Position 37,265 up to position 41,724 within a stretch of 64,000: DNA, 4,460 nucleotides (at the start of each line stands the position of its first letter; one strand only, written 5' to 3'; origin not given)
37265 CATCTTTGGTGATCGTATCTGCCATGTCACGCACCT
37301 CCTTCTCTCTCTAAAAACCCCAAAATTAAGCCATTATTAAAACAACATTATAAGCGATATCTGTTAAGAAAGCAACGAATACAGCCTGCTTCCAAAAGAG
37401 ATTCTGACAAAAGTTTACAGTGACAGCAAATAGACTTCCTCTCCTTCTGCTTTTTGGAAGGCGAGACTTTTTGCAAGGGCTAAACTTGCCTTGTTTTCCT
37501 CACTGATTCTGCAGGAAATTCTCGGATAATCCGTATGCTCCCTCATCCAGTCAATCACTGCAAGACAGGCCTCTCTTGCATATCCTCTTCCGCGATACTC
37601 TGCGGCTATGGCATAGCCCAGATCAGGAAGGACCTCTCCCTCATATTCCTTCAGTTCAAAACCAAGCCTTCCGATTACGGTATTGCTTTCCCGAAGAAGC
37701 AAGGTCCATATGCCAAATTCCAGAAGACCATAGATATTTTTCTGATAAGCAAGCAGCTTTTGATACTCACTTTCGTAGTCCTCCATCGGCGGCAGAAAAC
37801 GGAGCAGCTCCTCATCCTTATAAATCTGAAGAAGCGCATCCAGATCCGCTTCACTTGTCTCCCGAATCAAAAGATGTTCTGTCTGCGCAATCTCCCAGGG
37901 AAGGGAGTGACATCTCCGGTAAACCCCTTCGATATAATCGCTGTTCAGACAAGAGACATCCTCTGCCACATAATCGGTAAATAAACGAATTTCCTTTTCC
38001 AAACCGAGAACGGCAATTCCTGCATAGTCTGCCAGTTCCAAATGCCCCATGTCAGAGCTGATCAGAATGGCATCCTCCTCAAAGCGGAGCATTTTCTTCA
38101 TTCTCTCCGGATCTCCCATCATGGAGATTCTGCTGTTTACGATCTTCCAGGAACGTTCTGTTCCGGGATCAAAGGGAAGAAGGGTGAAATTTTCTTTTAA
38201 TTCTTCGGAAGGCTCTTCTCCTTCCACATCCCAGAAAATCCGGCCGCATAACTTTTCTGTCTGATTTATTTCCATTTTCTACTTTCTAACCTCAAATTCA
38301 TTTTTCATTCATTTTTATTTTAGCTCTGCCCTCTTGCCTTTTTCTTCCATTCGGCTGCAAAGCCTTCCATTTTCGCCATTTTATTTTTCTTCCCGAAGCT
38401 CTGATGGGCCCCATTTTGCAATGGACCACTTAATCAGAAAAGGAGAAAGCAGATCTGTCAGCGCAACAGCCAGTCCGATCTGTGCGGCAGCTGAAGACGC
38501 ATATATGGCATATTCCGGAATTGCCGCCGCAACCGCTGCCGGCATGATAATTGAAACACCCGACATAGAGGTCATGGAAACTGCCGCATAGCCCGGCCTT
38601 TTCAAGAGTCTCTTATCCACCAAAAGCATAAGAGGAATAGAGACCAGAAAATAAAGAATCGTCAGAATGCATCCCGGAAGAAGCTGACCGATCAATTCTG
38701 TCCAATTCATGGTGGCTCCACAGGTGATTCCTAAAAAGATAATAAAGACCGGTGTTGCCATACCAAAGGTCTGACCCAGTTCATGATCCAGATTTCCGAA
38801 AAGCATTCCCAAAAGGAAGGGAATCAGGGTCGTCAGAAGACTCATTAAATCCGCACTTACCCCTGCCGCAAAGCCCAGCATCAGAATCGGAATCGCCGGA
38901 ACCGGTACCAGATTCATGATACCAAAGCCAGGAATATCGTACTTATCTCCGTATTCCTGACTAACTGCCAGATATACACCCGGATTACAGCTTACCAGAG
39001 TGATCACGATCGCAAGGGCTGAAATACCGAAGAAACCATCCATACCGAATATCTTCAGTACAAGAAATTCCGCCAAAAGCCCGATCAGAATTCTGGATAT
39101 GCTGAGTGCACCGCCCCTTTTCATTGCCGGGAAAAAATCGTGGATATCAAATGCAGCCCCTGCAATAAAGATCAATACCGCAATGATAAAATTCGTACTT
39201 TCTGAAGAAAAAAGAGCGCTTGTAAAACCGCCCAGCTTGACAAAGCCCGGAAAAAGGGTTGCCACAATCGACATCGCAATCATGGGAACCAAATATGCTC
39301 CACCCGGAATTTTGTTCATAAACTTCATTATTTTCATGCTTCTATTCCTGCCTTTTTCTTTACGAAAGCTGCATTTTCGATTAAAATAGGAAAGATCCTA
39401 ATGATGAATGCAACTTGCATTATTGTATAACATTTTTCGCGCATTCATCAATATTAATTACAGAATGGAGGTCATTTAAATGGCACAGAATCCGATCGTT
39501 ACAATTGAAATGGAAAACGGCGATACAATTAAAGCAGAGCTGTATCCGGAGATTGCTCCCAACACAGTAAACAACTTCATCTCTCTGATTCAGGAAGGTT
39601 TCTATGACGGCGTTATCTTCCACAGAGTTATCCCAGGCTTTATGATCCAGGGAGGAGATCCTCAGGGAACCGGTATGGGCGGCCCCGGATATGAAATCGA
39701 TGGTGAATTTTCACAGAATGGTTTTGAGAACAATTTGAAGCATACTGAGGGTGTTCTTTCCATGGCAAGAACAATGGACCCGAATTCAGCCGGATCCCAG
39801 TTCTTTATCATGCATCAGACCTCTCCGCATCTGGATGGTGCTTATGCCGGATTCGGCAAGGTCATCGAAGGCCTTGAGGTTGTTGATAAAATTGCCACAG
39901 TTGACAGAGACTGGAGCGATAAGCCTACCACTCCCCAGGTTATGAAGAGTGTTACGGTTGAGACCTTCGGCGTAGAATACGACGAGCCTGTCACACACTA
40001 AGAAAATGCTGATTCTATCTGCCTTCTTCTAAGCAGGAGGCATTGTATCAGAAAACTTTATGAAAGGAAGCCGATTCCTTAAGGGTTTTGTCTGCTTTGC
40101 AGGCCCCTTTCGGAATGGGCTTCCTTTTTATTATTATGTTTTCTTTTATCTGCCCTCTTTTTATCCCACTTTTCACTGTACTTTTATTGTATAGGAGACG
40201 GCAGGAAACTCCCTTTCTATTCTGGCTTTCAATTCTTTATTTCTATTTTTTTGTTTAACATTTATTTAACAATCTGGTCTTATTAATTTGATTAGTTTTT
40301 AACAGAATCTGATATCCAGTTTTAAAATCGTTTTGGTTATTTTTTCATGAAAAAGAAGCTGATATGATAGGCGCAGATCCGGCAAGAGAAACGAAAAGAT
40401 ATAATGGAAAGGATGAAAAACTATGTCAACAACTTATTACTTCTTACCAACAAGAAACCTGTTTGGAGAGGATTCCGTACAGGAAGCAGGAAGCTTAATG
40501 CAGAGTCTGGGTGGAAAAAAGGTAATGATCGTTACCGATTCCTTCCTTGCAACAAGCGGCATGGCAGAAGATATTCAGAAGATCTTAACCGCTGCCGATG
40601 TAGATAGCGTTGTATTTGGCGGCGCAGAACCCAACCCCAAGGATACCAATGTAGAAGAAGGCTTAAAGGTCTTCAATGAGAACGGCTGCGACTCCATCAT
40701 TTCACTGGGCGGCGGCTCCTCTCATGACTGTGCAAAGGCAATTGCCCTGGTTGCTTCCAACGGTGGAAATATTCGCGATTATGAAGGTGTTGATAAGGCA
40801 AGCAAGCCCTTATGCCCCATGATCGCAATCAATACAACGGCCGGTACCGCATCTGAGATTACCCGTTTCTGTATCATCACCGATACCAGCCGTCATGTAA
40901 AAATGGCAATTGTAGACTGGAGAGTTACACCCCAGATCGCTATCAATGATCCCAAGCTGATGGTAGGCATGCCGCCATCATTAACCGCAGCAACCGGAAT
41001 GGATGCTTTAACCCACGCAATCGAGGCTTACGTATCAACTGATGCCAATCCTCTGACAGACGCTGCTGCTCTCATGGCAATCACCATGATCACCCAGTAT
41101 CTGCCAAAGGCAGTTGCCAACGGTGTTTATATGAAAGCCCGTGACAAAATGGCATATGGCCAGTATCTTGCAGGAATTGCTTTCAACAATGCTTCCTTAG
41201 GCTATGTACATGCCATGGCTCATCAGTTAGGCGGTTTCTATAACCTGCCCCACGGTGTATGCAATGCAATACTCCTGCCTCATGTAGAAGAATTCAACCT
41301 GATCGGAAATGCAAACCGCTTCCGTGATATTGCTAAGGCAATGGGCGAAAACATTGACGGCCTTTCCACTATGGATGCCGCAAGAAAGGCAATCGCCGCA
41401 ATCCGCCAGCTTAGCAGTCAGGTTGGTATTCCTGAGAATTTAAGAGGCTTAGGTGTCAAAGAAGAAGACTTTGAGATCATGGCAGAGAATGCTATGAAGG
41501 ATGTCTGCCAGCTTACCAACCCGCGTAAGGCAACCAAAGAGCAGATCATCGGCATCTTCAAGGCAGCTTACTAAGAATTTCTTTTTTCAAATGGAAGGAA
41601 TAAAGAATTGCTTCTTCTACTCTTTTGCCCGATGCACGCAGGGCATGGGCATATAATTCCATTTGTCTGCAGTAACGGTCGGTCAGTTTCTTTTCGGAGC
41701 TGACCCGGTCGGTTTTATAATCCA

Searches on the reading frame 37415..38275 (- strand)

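Call 91: search_protein_families(library=pfam, proteins=[window:37415-38275:-], max_evalue=0.00001)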
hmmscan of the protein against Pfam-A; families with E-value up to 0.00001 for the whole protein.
window:37415-38275:- (286 aa): 2 families
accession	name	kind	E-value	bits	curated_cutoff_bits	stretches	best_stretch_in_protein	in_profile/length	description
PF13302.13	Acetyltransf_3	-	4.5e-25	89.4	25.4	1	135-273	2-137/138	Acetyltransferase (GNAT) domain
PF00583.31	Acetyltransf_1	-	6.7e-11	42.9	20.7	1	174-273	23-116/116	Acetyltransferase (GNAT) family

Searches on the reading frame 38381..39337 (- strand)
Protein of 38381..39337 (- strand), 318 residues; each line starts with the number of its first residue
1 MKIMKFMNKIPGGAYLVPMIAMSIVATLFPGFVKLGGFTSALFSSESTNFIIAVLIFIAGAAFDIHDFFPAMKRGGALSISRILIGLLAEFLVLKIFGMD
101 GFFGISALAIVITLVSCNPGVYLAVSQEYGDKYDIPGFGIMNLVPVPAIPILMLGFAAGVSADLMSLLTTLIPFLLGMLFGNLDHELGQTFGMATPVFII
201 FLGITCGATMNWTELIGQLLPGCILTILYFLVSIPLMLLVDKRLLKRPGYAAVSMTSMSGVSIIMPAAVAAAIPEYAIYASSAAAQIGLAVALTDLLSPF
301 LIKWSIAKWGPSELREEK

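Call 91: search_protein_families(library=pfam, proteins=[window:38381-39337:-], max_evalue=0.00001)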
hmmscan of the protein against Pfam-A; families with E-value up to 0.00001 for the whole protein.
window:38381-39337:- (318 aa): 1 family
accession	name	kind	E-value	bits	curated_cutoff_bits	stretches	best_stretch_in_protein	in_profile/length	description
PF03812.18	KdgT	-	4.1e-78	263.3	25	1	3-305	1-302/305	2-keto-3-deoxygluconate permease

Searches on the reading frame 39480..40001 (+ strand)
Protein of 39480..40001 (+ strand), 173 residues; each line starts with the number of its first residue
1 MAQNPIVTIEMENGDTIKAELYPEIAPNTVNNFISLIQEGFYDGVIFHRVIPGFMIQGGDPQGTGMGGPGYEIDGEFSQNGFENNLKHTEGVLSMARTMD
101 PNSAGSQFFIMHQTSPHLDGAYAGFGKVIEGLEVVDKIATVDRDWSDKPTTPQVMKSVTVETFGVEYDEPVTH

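Call 91: search_protein_families(library=pfam, proteins=[window:39480-40001:+], max_evalue=0.00001)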
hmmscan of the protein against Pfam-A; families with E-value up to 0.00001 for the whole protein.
window:39480-40001:+ (173 aa): 1 family
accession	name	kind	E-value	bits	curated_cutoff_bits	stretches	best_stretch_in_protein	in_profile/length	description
PF00160.26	Pro_isomerase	-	6.5e-50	169.9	21.7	1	7-160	2-159/159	Cyclophilin type peptidyl-prolyl cis-trans isomerase/CLD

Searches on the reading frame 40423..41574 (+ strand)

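Call 91: search_protein_families(library=pfam, proteins=[window:40423-41574:+], max_evalue=0.00001)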
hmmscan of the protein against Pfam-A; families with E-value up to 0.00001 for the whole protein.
window:40423-41574:+ (383 aa): 3 families
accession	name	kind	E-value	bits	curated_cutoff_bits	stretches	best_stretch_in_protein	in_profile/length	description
PF25137.1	ADH_Fe_C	-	5.4e-75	251.8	27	1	188-383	1-194/194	Fe-containing alcohol dehydrogenase family, C-terminal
PF00465.25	Fe-ADH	-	1.6e-52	177.9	31.3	1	9-177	1-168/168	Iron-containing alcohol dehydrogenase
PF13685.12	Fe-ADH_2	-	1.4e-11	45.1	28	1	14-109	2-95/149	Iron-containing alcohol dehydrogenase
